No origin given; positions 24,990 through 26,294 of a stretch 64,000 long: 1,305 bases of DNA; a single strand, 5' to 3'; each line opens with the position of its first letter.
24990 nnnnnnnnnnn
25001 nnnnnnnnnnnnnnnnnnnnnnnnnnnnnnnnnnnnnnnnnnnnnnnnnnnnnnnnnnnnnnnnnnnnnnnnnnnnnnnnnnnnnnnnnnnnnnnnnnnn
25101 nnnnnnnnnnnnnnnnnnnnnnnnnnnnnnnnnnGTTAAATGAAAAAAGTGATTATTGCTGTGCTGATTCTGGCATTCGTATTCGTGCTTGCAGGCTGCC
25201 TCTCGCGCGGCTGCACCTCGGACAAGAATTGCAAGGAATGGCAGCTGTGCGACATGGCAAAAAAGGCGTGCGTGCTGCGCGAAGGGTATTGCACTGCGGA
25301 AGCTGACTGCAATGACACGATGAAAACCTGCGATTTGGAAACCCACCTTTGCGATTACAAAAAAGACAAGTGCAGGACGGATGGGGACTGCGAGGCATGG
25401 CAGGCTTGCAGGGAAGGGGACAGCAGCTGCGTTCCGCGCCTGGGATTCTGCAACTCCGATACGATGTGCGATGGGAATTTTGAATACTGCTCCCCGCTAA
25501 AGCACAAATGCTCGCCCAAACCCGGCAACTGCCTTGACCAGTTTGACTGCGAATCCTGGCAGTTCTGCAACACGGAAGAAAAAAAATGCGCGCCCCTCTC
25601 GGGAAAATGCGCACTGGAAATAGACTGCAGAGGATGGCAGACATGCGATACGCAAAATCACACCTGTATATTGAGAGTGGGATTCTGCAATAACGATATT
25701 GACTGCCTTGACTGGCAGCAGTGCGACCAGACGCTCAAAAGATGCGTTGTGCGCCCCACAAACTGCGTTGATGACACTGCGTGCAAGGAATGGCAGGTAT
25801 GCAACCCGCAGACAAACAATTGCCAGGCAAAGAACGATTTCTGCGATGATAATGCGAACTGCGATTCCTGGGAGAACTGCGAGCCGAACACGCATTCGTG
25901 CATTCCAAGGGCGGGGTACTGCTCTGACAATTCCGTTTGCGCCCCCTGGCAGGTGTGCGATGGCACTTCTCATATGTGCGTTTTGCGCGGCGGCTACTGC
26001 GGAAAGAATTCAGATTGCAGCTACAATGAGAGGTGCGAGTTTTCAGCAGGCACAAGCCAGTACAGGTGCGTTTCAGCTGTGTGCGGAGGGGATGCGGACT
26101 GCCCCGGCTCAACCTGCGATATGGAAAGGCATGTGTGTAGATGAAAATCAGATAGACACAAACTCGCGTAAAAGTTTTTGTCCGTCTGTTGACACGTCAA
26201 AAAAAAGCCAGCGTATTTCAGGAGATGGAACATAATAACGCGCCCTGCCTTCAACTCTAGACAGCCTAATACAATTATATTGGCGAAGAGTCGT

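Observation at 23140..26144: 12x tandem Cys-rich repeat lipoprotein (C-x5-DC-x2-WQ-x-C-x6-C) paired with an NHL-propeller stalk protein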

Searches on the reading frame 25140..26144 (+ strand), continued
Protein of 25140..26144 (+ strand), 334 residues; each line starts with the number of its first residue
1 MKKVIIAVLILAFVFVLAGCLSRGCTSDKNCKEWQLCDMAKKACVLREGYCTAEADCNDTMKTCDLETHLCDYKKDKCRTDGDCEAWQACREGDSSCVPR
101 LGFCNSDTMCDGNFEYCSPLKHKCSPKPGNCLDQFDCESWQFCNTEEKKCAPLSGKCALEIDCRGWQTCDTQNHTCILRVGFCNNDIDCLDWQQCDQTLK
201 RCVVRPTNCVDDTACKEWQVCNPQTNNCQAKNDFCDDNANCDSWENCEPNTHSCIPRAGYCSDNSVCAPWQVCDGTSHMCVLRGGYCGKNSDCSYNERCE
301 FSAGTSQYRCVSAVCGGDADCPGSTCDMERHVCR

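Call 47: list_cluster_members(proteins=[P0003, P0005, P0006, P0007, P0009, P0011, P0013, P0014, P0029, P0153])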
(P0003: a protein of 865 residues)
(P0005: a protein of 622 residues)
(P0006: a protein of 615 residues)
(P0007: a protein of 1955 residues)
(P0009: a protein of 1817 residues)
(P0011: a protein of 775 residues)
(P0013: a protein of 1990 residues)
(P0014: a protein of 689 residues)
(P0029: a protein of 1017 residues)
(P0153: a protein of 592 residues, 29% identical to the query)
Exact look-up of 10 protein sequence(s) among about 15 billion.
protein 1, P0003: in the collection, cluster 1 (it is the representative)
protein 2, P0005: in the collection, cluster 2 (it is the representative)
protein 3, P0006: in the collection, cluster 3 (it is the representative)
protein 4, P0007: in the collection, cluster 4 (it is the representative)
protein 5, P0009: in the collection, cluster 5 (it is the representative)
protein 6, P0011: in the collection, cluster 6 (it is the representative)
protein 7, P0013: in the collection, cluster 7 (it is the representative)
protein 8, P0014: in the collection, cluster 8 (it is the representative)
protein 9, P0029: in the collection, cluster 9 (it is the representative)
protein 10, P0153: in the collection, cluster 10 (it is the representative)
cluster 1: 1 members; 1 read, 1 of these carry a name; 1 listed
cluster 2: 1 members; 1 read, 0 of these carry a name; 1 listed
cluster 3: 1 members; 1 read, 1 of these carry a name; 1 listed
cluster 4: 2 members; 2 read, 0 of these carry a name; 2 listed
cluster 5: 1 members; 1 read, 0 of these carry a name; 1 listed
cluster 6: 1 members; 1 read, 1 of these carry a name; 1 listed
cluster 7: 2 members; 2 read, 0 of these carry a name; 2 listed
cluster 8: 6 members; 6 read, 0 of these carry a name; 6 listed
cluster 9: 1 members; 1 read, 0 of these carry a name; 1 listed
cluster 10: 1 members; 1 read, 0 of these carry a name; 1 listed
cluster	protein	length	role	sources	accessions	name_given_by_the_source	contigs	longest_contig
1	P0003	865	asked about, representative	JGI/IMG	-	hypothetical protein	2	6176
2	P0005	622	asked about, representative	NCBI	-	-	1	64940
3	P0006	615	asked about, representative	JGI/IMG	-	hypothetical protein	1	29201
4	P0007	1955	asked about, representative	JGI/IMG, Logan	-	-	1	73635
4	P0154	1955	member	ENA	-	-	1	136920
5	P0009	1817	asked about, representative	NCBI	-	-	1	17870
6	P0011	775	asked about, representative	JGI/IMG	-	hypothetical protein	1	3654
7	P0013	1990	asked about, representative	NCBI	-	-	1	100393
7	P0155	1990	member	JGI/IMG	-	-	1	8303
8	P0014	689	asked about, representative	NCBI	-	-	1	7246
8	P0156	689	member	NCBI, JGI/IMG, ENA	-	-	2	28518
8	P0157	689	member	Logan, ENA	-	-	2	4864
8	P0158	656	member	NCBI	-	-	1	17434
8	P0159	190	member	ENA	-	-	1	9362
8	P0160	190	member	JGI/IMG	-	-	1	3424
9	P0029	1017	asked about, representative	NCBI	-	-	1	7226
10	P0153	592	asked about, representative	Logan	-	-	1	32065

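Call 71: fold_search(model_id=the predicted structure, library=viral)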
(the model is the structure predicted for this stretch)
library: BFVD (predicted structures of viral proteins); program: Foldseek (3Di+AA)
matches with E <= 10: 195; with E <= 0.001: 17
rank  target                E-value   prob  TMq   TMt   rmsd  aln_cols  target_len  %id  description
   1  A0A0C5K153            7.1e-12  1.00  0.18  0.08  37.5       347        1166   18  (no name in the UniProt tables at hand)
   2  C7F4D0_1              7.5e-12  1.00  0.13  0.06  51.9       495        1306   16  (no name in the UniProt tables at hand)
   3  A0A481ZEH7            6.1e-11  1.00  0.14  0.19  16.8       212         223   25  Transmembrane protein [Pithovirus LCPAC404]
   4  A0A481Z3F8            3.6e-10  1.00  0.13  0.12  43.3       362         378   22  Transmembrane protein [Pithovirus LCPAC103]
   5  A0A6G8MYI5            1.0e-09  1.00  0.13  0.12  41.0       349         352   20  Uncharacterized protein [Cedratvirus kamchatka]
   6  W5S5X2                7.8e-09  1.00  0.14  0.11  39.1       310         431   20  EGF-like domain protein [Pithovirus sibericum]
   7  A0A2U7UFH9            2.1e-06  1.00  0.16  0.15  16.1       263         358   18  FliL incomplete domain containing protein [Pandoravirus macleodensis]
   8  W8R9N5                3.4e-06  0.96  0.11  0.13  22.1       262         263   17  Uncharacterized protein [Chloriridovirus anopheles1]
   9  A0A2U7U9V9            1.3e-05  1.00  0.16  0.14  12.6       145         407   20  Uncharacterized protein [Pandoravirus quercus]
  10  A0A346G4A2            2.6e-05  0.92  0.17  0.10  26.9       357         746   16  (no name in the UniProt tables at hand)
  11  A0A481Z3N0            4.2e-05  0.99  0.12  0.11  15.5       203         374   18  Transmembrane protein [Pithovirus LCPAC102]
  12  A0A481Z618            7.3e-05  0.93  0.15  0.10  23.6       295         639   17  Transmembrane protein [Pithovirus LCPAC201]
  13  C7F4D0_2              1.0e-04  0.82  0.12  0.04  35.8       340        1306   16  (no name in the UniProt tables at hand)
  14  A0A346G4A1            1.3e-04  0.85  0.19  0.12  40.2       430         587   16  (no name in the UniProt tables at hand)
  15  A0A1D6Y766            1.6e-04  0.87  0.10  0.08  22.9       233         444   15  (no name in the UniProt tables at hand)
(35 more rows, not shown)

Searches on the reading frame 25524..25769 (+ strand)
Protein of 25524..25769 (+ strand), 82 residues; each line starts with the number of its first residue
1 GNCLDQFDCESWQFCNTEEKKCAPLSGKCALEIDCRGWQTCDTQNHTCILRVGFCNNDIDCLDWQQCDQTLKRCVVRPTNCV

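Call 57: predict_structure(alignment_id=A3)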
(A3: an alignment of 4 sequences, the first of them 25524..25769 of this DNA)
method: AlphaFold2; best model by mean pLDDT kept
length: 82 residues; sequences in the alignment: 4
mean_pLDDT: 89.6   pTM: 0.60
mean pLDDT of the five models: 89.6, 89.5, 88.8, 88.3, 87.4
residues with pLDDT >= 90: 57; 70-90: 22; 50-70: 3; < 50: 0
segments of 3 or more residues with pLDDT < 50: none
pLDDT, mean of each block of 10 residues (from residue 1): 89 92 91 90 93 91 92 86 58
secondary structure, 60 per line:
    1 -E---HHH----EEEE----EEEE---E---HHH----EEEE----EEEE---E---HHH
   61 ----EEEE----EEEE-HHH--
elements in order: E13-16 E21-24 E39-42 E47-50 E65-68 E73-76

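Call 62: fold_search(model_id=the predicted structure, library=pdb)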
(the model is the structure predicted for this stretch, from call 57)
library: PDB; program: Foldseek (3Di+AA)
matches with E <= 10: 73; with E <= 0.001: 0
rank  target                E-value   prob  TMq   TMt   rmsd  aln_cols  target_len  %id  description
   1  5z5k_B                1.5e-01  0.85  0.29  0.35   7.9        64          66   22  Structure of the DCC-Draxin complex (released 2018-06-20)
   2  3fju_B                3.6e-01  0.41  0.29  0.36  12.6        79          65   18  Ascaris suum carboxypeptidase inhibitor in complex with human carboxypeptidase A1 (released 2008-12-30)
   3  5o57_MODEL_1_A        5.3e-01  0.25  0.28  0.25   8.9        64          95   16  Solution Structure of the N-terminal Region of Dkk4 (released 2018-06-13)
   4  8jxd_B                1.4e+00  0.06  0.22  0.13  22.9       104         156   21  Cryo-EM structure of rat megalin leg (released 2024-06-19)
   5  1h9i_I                1.6e+00  0.75  0.26  0.67   1.1        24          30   33  COMPLEX OF EETI-II MUTANT WITH PORCINE TRYPSIN (released 2004-07-26)
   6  8fey_MODEL_1_A        2.2e+00  0.51  0.29  0.60   3.2        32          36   31  Solution structure of Pmu1a (released 2023-03-29)
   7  9gjg_H                2.4e+00  0.05  0.21  0.03   8.1        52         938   29  Entamoeba histolytica Gal/GalNAc lectin bound to monoclonal antibody CP33-H/L-LA22 (released 2026-02-11)
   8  1h9h_I                2.6e+00  0.60  0.27  0.67   1.0        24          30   29  COMPLEX OF EETI-II WITH PORCINE TRYPSIN (released 2004-07-26)
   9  1w7z_A                2.6e+00  0.57  0.27  0.64   1.0        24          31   29  Crystal structure of the free (uncomplexed) Ecballium elaterium trypsin inhibitor (EETI-II) (released 2005-11-01)
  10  8eph_A                2.6e+00  0.07  0.30  0.28   7.8        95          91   12  Crystal structure of human coagulation factor IXa (S195A), apo-form, DES-GLA (released 2024-07-03)
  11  6b08_A                2.7e+00  0.05  0.19  0.12   8.6        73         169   20  Crystal structure of Pfs25 in complex with the transmission blocking antibody 1276 (released 2017-11-15)
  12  7fbp_B                3.1e+00  0.38  0.27  0.59   3.3        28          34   32  FXIIa-cMCoFx1 complex (released 2021-11-10)
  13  1ha9_MODEL_1_A        3.5e+00  0.18  0.26  0.57   9.8        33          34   21  SOLUTION STRUCTURE OF THE SQUASH TRYPSIN INHIBITOR MCoTI-II, NMR, 30 STRUCTURES. (released 2001-04-12)
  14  3s2k_C                3.5e+00  0.10  0.26  0.28   8.9        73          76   22  Structural basis of Wnt signaling inhibition by Dickkopf binding to LRP5/6. (released 2011-11-02)
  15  7qbd_C                3.5e+00  0.06  0.24  0.26   9.6        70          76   17  TC:CD320 in complex with nanobody TC-Nb26 (released 2022-03-16)
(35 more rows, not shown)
